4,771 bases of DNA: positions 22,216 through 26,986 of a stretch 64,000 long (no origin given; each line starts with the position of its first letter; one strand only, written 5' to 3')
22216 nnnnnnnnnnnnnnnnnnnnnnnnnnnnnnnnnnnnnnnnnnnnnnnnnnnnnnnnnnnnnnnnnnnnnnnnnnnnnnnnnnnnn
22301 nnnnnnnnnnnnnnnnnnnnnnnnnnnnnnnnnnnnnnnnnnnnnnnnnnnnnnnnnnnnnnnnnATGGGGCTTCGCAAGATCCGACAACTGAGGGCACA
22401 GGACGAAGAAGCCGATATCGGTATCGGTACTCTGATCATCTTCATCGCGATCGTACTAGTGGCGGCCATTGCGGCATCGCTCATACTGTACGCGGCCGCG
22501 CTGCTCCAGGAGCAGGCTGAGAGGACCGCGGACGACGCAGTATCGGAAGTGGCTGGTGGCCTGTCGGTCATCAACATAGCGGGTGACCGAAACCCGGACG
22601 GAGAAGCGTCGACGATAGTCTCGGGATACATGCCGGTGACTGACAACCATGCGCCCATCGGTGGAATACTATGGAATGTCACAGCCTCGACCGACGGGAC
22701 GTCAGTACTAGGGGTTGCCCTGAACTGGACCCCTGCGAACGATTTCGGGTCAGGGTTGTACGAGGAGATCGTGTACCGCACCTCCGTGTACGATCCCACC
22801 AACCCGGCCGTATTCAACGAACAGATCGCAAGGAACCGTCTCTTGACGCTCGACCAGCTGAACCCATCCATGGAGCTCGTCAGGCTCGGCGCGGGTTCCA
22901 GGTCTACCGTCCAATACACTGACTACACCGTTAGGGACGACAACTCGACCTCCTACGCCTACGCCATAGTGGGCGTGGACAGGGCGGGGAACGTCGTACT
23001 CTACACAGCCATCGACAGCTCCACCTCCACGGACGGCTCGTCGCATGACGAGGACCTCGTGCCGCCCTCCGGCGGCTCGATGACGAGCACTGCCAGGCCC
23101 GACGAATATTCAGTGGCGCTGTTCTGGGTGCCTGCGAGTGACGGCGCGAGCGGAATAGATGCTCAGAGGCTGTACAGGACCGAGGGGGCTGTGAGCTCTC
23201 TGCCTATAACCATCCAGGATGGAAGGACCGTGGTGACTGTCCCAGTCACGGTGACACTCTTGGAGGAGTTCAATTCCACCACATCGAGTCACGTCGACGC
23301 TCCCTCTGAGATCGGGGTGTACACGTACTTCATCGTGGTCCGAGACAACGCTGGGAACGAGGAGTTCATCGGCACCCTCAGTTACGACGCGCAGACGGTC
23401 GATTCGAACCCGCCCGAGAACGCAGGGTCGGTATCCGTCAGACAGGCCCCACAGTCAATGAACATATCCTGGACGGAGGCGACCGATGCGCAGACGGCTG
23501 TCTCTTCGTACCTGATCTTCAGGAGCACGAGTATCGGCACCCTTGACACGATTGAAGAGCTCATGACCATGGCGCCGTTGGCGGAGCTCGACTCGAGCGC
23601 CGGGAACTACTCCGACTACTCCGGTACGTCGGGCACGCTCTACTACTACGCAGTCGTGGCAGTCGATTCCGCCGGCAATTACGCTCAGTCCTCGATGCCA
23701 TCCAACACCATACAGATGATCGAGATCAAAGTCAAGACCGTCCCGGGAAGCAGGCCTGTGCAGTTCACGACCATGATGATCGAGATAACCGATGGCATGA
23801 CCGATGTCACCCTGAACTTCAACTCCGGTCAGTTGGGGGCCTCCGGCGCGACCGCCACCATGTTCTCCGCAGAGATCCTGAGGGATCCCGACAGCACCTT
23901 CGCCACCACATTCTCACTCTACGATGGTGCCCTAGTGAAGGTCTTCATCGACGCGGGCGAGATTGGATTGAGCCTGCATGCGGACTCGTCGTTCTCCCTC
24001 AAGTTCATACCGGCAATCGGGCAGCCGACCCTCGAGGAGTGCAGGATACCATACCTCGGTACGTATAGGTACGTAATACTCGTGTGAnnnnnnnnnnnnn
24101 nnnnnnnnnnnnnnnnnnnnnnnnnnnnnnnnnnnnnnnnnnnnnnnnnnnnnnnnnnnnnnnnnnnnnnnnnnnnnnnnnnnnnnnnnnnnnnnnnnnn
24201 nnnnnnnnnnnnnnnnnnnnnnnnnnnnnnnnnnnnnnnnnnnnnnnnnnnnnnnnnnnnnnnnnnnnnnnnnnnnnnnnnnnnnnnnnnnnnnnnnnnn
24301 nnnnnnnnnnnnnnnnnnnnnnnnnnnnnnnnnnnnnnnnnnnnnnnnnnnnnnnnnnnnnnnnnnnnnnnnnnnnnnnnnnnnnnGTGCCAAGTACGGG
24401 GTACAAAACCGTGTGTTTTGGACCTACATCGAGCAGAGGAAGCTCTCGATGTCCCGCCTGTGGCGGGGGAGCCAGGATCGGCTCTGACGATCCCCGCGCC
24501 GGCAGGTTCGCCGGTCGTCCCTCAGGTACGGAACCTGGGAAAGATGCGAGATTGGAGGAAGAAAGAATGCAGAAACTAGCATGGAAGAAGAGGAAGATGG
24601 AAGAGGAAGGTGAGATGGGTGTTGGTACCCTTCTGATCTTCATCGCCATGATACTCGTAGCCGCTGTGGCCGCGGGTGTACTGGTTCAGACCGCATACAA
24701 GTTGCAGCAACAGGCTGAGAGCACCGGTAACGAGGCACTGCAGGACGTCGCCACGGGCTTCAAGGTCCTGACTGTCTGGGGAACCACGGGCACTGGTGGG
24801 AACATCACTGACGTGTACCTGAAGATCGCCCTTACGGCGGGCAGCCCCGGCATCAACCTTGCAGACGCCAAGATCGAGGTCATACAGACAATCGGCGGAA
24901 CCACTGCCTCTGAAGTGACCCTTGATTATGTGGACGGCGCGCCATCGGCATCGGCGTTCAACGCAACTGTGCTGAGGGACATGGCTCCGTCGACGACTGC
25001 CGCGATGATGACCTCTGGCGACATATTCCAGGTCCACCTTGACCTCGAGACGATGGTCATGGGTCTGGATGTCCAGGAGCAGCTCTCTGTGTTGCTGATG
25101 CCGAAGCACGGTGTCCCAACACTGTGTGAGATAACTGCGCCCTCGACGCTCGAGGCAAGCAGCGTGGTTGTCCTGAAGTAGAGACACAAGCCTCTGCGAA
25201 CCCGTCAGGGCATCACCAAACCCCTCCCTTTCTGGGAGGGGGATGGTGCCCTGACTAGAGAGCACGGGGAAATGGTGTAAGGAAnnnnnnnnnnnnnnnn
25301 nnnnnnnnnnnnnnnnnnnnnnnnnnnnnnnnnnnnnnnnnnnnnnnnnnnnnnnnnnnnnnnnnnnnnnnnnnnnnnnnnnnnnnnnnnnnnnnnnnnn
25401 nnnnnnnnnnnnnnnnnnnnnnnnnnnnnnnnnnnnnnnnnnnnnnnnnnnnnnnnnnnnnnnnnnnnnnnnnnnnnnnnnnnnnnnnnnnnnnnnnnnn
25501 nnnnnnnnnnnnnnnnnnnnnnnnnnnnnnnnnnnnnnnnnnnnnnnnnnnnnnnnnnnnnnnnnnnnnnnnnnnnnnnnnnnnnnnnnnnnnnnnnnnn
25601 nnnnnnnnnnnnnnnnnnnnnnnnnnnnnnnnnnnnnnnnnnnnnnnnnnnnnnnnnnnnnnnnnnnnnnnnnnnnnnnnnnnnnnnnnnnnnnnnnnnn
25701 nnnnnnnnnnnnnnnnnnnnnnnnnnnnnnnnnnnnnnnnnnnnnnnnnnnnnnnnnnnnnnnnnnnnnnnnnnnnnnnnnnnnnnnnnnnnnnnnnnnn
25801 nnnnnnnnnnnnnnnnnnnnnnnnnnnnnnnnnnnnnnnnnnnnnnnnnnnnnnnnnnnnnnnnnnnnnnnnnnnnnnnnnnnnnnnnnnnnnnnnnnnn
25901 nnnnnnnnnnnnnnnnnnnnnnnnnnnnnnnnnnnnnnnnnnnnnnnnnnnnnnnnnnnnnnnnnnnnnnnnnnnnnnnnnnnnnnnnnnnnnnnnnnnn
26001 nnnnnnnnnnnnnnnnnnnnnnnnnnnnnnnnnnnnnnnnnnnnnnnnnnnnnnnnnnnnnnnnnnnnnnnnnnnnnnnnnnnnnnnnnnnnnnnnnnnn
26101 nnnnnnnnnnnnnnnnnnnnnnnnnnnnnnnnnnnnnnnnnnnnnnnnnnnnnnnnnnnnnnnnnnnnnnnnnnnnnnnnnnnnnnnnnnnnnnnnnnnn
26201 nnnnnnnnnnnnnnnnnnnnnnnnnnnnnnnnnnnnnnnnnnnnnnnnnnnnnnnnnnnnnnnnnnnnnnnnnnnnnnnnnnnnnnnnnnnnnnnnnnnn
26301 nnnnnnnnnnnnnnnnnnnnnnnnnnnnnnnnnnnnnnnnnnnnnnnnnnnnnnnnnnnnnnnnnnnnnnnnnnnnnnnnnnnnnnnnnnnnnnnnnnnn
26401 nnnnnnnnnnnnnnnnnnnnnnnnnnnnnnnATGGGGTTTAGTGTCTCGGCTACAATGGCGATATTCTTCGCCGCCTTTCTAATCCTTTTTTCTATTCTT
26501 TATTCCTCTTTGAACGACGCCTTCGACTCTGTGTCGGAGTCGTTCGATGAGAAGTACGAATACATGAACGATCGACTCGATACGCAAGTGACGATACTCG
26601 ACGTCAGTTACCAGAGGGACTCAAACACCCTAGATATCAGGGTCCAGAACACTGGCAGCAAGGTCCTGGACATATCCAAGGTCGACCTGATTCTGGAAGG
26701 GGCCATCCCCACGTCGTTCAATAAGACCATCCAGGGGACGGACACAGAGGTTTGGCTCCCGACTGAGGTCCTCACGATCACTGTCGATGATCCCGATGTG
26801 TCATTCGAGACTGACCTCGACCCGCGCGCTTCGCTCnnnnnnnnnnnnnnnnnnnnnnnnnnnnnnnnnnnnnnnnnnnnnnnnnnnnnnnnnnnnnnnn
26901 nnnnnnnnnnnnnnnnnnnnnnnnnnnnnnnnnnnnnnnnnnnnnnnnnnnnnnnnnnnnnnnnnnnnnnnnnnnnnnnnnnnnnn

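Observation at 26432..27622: FlaF/ArlF fused to an NHL-repeat beta-propeller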

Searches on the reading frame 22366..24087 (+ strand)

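Call 4: search_protein_families(library=pfam, proteins=[window:22366-24087:+], max_evalue=0.01)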
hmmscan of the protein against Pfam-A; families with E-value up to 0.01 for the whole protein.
window:22366-24087:+ (573 aa): 3 families
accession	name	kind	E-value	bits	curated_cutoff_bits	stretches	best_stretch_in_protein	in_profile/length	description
PF01917.21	Arch_flagellin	-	3.4e-15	57.2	29.5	1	17-87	2-71/162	Archaebacterial flagellin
PF19077.6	Big_13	-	0.00076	20.4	27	0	274-333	38-91/102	Bacterial Ig-like domain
PF00041.27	fn3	-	0.0086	16.7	25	0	355-446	5-81/84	Fibronectin type III domain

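Call 5: search_protein_families(library=ncbifam, proteins=[window:22366-24087:+], max_evalue=0.01)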
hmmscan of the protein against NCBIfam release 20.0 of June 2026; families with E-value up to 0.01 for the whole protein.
window:22366-24087:+ (573 aa): 3 families
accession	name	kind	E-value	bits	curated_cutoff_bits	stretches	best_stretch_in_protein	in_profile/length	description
NF006325.0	PRK08541.1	subfamily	4.8e-23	82.2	210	1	12-79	6-73/221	flagellin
NF041611.1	exoglucan_CbhB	equivalog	6.6e-10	37.7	1950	2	106-279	727-846/997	exoglucanase CbhB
NF052591.1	ArlG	equivalog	0.0031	17.5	110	1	17-74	3-60/148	archaellum stator protein ArlG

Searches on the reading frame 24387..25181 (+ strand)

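Call 4: search_protein_families(library=pfam, proteins=[window:24387-25181:+], max_evalue=0.01)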
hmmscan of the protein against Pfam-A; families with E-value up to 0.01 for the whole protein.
window:24387-25181:+ (264 aa): 1 family
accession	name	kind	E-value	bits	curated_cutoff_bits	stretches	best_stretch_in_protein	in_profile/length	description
PF01917.21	Arch_flagellin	-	3.3e-27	96.3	29.5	1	75-246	1-159/162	Archaebacterial flagellin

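Call 5: search_protein_families(library=ncbifam, proteins=[window:24387-25181:+], max_evalue=0.01)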
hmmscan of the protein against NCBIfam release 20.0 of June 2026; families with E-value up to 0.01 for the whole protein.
window:24387-25181:+ (264 aa): 3 families
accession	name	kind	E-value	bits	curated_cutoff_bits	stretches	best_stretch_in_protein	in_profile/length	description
NF006325.0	PRK08541.1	subfamily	4.7e-35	121.4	210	2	70-165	5-101/221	flagellin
TIGR02537.2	arch_flag_Nterm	domain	1.2e-08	34.2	20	1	73-103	2-32/33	archaellin/type IV pilin N-terminal domain-containing protein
NF052591.1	ArlG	equivalog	7.7e-08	32.5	110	1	78-184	5-109/148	archaellum stator protein ArlG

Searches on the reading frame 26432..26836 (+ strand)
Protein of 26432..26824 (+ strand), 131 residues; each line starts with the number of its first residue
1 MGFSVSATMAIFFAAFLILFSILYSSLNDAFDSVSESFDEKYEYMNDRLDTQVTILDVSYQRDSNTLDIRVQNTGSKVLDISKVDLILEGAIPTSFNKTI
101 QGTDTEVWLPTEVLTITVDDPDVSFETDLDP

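Call 33: search_protein_families(library=ncbifam, proteins=[window:26432-26824:+], max_evalue=0.001)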
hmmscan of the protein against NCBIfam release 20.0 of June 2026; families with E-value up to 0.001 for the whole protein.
seq(131 aa): 2 families
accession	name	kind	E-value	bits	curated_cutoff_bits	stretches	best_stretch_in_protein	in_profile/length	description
NF052590.1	ArlF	equivalog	2.6e-33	115.1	110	1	1-120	1-121/137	archaellum stator protein ArlF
NF052591.1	ArlG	equivalog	8.5e-13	48.6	110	1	4-122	3-127/148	archaellum stator protein ArlG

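Call 59: predict_structure(alignment_id=A3)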
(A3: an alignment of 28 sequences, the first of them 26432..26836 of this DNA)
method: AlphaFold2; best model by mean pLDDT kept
length: 135 residues; sequences in the alignment: 28
mean_pLDDT: 79.4   pTM: 0.53
mean pLDDT of the five models: 79.4, 79.2, 78.5, 78.4, 73.5
residues with pLDDT >= 90: 5; 70-90: 111; 50-70: 17; < 50: 2
segments of 3 or more residues with pLDDT < 50: none
pLDDT, mean of each block of 10 residues (from residue 1): 61 82 79 80 80 86 85 88 83 82 86 88 67 51
secondary structure, 60 per line:
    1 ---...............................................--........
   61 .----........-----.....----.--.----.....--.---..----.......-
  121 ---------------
elements in order: H4-50 E53-61 E66-73 E96-100 E113-119

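Call 61: fold_search(model_id=the predicted structure, library=pdb)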
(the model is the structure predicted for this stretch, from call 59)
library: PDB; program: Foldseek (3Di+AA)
matches with E <= 10: 687; with E <= 0.001: 0
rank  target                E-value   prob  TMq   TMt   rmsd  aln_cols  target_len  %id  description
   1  4p94_B                1.3e-02  1.00  0.36  0.37   6.9        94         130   18  The crystal structure of the soluble domain of Sulfolobus acidocaldarius FlaF (residues 35-164) (released 2015-04-22)
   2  4zbh                  2.6e-02  1.00  0.33  0.37   7.0        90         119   19  THE CRYSTAL STRUCTURE OF THE SOLUBLE DOMAIN OF SULFOLOBUS ACIDOCALDARIUS FLAF (released 2015-04-29)
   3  4p94_A                6.3e-02  0.99  0.34  0.39  10.2        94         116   21  The crystal structure of the soluble domain of Sulfolobus acidocaldarius FlaF (residues 35-164) (released 2015-04-22)
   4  8fk7_A                1.5e-01  0.92  0.39  0.39   8.9       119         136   21  Structure of the Pyrobaculum calidifontis flagellar-like archaeal type IV pilus (released 2023-06-28)
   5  6gaz_BC               2.6e-01  0.77  0.33  0.10  11.1       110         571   14  Unique features of mammalian mitochondrial translation initiation revealed by cryo-EM. This file contains the 28S rib (released 2018-08-08)
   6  8ghz_A                2.9e-01  0.80  0.32  0.21   6.3        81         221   11  Cryo-EM structure of fish immunogloblin M-Fc (released 2023-11-08)
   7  6cxh_A                3.1e-01  0.47  0.29  0.13  21.9       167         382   11  Crystal structure of particulate methane monooxygenase from Methylomicrobium alcaliphilum 20Z (released 2018-05-16)
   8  2crv_MODEL_1_A        3.5e-01  0.54  0.32  0.34  14.0       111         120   21  Solution structure of C-terminal domain of mitochondrial translational initiationfactor 2 (released 2005-11-20)
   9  9hfo_7                3.5e-01  0.54  0.30  0.10  11.2       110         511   13  Translation-initiation state of human mitochondrial ribosome small subunit (State G) (released 2025-04-23)
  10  8a6l_A                3.5e-01  0.51  0.28  0.10   8.3        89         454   16  Human 4F2hc-LAT2 heterodimeric amino acid transporter in complex with anticalin D11vs (released 2022-11-09)
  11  2x3c                  3.7e-01  0.25  0.21  0.11  12.3        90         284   20  AsaP1 inactive mutant E294Q, an extracellular toxic zinc metalloendopeptidase (released 2011-02-02)
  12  2dh3_A                3.9e-01  0.51  0.29  0.11   7.6        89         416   16  Crystal Structure of human ED-4F2hc (released 2007-03-27)
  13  6flb_G                3.9e-01  0.44  0.25  0.33   7.6        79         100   13  3H5 Fab bound to EDIII of DenV 2 Xtal form 2 (released 2018-10-24)
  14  7epz_A                3.9e-01  0.41  0.27  0.09   9.2        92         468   14  Overall structure of Erastin-bound xCT-4F2hc complex (released 2022-04-06)
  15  9fh8_F                3.9e-01  0.28  0.22  0.14  10.1        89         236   20  Crystal structure of the SPD-2 domain of Apis dorsata CEP192 (released 2025-03-26)
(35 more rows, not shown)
